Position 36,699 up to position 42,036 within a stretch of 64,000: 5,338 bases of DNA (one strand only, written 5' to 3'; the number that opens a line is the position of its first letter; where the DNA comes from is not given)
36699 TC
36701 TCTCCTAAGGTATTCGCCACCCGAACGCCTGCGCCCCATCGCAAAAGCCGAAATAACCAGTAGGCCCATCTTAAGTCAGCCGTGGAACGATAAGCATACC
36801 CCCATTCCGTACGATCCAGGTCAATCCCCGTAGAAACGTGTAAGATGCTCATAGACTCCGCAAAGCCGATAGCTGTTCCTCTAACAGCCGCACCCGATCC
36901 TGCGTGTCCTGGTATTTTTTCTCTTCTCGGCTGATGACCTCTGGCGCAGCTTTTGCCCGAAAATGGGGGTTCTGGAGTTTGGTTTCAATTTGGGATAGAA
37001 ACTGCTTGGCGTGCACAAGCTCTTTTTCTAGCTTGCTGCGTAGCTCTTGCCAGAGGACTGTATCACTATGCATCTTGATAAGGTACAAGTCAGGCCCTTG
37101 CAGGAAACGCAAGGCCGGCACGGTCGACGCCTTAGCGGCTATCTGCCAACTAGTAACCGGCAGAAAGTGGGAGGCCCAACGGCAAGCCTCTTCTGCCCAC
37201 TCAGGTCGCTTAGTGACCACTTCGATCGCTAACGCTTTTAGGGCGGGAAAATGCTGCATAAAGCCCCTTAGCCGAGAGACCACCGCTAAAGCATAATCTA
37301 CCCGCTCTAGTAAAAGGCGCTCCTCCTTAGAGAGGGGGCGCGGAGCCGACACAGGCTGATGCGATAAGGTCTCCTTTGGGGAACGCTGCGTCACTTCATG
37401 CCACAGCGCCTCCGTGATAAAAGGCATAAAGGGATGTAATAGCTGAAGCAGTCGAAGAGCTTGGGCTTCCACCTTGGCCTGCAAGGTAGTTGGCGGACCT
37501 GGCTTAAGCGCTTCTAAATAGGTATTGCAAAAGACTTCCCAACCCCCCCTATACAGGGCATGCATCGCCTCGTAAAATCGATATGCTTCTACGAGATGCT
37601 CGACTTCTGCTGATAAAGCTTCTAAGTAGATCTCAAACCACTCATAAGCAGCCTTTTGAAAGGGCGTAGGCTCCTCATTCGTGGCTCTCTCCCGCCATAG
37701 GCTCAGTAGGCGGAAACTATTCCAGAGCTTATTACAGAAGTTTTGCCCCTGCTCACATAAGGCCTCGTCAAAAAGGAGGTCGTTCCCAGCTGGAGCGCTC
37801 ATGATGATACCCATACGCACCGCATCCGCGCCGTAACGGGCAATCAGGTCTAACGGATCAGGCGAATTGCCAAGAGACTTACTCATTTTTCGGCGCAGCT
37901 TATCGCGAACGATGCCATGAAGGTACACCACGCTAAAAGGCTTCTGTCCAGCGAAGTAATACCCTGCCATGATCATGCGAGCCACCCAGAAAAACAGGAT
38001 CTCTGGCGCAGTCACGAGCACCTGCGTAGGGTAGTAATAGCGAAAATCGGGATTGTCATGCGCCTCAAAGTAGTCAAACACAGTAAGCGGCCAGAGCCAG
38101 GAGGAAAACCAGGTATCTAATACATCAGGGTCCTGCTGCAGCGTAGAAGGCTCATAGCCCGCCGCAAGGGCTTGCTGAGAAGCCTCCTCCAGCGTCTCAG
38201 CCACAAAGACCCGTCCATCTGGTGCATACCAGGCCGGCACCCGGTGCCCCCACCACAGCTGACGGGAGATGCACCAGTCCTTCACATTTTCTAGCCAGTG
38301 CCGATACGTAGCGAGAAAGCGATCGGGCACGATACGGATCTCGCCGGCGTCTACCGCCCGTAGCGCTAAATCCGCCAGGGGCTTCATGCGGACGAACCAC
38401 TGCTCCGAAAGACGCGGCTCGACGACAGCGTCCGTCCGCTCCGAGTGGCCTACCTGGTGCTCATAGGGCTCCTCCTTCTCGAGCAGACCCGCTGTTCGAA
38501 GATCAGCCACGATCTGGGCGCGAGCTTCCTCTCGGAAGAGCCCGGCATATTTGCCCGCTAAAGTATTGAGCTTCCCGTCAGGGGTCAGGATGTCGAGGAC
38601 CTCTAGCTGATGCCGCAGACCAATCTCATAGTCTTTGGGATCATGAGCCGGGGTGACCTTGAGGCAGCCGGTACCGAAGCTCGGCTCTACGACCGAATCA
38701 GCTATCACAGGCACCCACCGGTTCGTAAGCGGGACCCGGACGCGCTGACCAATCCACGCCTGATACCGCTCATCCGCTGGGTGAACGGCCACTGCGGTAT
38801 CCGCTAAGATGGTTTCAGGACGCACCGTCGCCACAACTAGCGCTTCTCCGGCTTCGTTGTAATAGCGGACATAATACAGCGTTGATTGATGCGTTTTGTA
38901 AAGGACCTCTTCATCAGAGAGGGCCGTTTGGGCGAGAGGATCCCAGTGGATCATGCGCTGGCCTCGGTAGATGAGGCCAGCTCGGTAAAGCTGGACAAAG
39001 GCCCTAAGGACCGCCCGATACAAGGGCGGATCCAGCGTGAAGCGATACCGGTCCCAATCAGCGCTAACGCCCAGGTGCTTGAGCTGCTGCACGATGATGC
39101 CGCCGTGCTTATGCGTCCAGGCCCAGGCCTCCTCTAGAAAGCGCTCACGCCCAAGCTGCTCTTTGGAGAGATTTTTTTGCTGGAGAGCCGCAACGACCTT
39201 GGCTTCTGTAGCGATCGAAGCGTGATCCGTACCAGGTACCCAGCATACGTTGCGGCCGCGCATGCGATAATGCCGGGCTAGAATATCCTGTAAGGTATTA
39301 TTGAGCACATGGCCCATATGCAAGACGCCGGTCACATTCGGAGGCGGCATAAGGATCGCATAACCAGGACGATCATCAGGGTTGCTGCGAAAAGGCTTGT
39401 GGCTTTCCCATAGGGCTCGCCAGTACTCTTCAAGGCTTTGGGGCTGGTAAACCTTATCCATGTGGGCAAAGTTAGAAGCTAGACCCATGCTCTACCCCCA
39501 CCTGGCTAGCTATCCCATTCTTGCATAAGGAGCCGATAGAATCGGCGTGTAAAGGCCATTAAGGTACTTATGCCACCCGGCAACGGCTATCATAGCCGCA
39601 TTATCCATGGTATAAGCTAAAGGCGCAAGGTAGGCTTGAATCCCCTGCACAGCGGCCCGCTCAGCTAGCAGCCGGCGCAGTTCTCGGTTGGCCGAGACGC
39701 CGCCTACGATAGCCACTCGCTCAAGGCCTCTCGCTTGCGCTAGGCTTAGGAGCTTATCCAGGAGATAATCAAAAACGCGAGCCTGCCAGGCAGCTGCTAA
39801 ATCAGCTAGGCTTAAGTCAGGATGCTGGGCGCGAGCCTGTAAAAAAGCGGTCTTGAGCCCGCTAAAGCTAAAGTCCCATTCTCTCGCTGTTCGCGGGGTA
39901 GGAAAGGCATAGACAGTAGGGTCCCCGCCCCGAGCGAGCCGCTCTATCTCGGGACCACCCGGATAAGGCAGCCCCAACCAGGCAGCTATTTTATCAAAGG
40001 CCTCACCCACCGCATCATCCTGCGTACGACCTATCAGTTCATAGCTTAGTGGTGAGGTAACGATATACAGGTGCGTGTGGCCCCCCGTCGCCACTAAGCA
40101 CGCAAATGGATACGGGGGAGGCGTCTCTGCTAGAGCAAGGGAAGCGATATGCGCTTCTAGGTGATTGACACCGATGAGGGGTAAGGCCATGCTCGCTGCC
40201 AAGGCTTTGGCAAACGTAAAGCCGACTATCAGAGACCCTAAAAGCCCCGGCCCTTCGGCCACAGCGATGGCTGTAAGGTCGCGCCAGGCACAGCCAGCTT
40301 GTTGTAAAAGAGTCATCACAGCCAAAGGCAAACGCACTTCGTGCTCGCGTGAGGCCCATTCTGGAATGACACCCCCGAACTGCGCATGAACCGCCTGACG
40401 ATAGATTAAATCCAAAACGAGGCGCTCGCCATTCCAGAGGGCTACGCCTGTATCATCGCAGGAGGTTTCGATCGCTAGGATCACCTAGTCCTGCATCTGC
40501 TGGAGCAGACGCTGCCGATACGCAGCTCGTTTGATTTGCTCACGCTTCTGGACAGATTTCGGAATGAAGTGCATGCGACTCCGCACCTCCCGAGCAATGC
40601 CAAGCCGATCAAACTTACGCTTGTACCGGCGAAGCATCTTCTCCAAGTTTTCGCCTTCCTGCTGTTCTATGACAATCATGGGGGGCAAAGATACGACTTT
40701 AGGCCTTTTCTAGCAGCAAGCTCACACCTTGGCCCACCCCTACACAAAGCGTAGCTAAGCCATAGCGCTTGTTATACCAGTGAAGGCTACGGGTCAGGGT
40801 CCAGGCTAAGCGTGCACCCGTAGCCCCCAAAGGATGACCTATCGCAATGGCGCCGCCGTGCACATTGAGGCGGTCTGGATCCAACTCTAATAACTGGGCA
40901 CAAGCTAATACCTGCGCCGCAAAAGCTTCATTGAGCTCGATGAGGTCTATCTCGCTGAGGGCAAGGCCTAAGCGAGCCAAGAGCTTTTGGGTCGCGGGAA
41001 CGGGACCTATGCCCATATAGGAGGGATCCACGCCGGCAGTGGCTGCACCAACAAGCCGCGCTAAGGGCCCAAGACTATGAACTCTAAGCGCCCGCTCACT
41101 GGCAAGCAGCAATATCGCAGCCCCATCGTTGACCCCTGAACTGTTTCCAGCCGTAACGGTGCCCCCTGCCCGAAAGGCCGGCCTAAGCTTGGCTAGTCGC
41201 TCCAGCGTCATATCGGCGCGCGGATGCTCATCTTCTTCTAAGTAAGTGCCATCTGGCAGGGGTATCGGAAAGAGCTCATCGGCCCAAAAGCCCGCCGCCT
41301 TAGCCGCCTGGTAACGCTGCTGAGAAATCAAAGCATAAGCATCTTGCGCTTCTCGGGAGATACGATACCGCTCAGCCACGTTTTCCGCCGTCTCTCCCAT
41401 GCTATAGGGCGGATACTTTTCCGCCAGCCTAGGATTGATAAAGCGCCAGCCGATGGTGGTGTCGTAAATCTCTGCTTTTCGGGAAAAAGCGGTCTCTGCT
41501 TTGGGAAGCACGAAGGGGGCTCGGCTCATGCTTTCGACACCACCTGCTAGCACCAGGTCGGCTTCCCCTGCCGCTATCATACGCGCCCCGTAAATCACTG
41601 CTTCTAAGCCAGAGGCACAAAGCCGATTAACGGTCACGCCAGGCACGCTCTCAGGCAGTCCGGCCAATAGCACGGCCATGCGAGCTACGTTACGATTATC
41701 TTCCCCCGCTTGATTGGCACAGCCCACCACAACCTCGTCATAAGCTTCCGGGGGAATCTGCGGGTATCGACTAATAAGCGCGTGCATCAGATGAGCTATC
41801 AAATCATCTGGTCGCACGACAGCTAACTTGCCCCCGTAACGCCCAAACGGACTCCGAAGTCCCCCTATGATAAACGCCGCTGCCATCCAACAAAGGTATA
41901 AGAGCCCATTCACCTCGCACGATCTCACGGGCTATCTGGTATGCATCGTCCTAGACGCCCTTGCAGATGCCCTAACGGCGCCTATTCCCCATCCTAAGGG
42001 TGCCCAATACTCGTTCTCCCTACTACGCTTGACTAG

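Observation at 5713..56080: Pervasive leaderless architecture: -7 promoter element sits 3-8 nt before the start codon of 17 genes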

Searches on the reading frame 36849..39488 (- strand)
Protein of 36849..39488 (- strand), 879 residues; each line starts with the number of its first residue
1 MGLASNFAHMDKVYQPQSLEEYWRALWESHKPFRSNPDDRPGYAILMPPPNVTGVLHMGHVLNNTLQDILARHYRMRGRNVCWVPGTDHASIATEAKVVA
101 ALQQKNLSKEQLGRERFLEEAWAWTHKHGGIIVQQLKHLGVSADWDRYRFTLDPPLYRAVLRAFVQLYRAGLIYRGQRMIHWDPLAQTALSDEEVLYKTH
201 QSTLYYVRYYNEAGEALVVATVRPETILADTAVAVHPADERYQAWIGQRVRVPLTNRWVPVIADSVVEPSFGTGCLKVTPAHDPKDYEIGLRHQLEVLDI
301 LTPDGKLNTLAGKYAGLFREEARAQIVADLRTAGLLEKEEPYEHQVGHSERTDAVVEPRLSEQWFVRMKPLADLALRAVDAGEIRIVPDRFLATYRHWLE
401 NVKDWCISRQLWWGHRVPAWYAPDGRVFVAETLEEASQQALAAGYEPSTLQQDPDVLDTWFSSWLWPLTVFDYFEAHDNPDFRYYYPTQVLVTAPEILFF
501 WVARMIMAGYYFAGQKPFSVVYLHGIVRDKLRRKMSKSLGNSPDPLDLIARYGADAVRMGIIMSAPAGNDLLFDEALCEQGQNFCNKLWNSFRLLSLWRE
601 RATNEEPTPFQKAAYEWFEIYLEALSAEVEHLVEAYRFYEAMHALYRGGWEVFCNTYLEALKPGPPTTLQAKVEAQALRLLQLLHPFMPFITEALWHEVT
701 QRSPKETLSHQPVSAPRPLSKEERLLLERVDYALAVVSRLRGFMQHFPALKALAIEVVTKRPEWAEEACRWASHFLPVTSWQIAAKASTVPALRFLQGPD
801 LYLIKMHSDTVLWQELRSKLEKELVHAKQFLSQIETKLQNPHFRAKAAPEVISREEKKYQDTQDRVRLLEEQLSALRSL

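Call 10: find_related_loci(query=window:36849-39461:-, collection=genome_contigs, flank=10000)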
Query window:36849-39461:- (870 aa) in genome_contigs; peptide patterns used: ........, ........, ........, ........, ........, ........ (x = any residue, [..] = any of these).
598 stretches matched a pattern (row limit reached: there are more); 582 encode a relative of the query (tblastn E <= 1e-3); the best 80 are kept; 80 distinct loci.
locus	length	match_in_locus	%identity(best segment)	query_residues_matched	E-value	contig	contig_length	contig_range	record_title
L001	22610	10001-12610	69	1-870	0e+0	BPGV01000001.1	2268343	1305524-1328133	MAG: Bacteroidia bacterium KatS3mg025 DNA, contig_684, whole genome shotgun sequence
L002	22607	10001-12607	68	1-870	0e+0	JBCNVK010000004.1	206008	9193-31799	MAG: Bacteroidia bacterium isolate DT_Bin_56 contig4, whole genome shotgun sequence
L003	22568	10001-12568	66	1-856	0e+0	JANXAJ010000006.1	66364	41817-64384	MAG: Bacteroidia bacterium isolate SKYB116 NODE_6_length_66364_cov_6.292395, whole genome shotgun sequence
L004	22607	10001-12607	67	1-870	0e+0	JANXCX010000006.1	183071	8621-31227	MAG: Bacteroidia bacterium isolate SKYB87 k141_202660, whole genome shotgun sequence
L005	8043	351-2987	66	1-867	0e+0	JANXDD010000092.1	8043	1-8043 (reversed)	MAG: Bacteroidia bacterium isolate SKYB95 NODE_92_length_8043_cov_4.663696, whole genome shotgun sequence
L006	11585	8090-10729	66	1-867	0e+0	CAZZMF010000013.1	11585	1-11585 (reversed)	MAG TPA_asm: uncultured Sphingobacteriaceae bacterium isolate binchicken_co170_15 genome assembly, contig: NODE_1711_len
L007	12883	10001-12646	64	1-867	0e+0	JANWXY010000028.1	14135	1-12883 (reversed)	MAG: Bacteroidia bacterium isolate SKYG57 k141_262631, whole genome shotgun sequence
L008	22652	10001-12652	65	1-869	0e+0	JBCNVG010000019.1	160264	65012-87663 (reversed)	MAG: Bacteroidia bacterium isolate DT_Bin_51 contig19, whole genome shotgun sequence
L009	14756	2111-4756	64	1-867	0e+0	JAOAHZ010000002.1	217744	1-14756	MAG: Bacteroidia bacterium isolate SKW77 NODE_2_1_edited, whole genome shotgun sequence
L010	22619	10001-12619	52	1-869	0e+0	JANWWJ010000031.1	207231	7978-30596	MAG: Chitinophagales bacterium isolate SKYG18 k141_472760, whole genome shotgun sequence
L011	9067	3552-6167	49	4-868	0e+0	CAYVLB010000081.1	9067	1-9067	MAG TPA_asm: uncultured Sphingobacteriales bacterium isolate SRP163575_co2_118 genome assembly, contig: NODE_10019_lengt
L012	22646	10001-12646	49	3-867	0e+0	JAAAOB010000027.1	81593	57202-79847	MAG: Bacteroidetes bacterium isolate GSL.Bin13 NODE_69_length_81593_cov_0.791069, whole genome shotgun sequence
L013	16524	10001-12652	48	3-869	0e+0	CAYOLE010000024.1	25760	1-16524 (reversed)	MAG TPA_asm: uncultured Rhodohalobacter sp. isolate SRP284430_co1_102 genome assembly, contig: NODE_1001_length_25760_co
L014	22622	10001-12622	49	1-868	0e+0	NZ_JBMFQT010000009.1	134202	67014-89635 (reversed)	MAG: Hydrotalea sp. isolate KM4344-22 NODE_9_length_134202_cov_7.951694, whole genome shotgun sequence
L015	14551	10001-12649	47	3-867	0e+0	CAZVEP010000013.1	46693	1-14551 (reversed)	MAG TPA_asm: uncultured Rhodohalobacter sp. isolate binchicken_co13_313 genome assembly, contig: NODE_734_length_46693_c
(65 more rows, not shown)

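Call 14: find_encoding_contigs(protein=window:36849-39461:-, flank=10000, max_places=3)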
Protein window:36849-39461:- (870 aa): no gene with exactly this product is on record in the collection.

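Call 15: find_encoding_contigs(protein=window:36849-39488:-, flank=10000, max_places=3)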
Protein window:36849-39488:- (879 aa): no gene with exactly this product is on record in the collection.

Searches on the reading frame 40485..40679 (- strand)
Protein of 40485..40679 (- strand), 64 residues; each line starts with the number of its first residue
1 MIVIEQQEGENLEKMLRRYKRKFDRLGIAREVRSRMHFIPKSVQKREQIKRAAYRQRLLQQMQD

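Call 37: search_protein_families(library=pfam, proteins=[window:40485-40679:-])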
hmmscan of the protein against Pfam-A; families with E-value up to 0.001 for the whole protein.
window:40485-40679:- (64 aa): 1 family
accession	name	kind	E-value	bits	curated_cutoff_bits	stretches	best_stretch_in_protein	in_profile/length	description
PF01165.25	Ribosomal_S21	-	1.4e-12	47.6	27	1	6-57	4-55/55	Ribosomal protein S21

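Call 65: find_encoding_contigs(protein=window:40485-40679:-, flank=3000, max_places=10)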
Protein window:40485-40679:- (64 aa): no gene with exactly this product is on record in the collection.

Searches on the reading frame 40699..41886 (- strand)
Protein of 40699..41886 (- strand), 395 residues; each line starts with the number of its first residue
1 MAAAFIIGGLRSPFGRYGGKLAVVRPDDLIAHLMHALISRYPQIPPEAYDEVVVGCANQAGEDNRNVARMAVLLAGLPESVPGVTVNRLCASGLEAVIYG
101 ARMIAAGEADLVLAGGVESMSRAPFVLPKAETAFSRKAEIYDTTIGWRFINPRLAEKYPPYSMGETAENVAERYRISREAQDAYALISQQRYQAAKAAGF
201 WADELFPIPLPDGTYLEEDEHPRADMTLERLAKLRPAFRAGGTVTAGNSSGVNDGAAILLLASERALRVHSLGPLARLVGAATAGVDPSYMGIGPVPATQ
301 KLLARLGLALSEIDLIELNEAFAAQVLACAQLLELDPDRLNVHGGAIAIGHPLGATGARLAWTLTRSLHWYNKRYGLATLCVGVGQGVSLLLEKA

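Call 37: search_protein_families(library=pfam, proteins=[window:40699-41886:-])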
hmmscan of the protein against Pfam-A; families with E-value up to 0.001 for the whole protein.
window:40699-41886:- (395 aa): 3 families
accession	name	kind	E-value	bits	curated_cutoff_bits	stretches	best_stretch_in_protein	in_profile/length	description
PF00108.29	Thiolase_N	-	2.6e-74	250.3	26.4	1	5-264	2-259/260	Thiolase, N-terminal domain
PF02803.24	Thiolase_C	-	3.5e-45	153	27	1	274-394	3-123/123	Thiolase, C-terminal domain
PF00109.32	ketoacyl-synt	-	1.1e-05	25.6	20.8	1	83-121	167-205/252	Beta-ketoacyl synthase, N-terminal domain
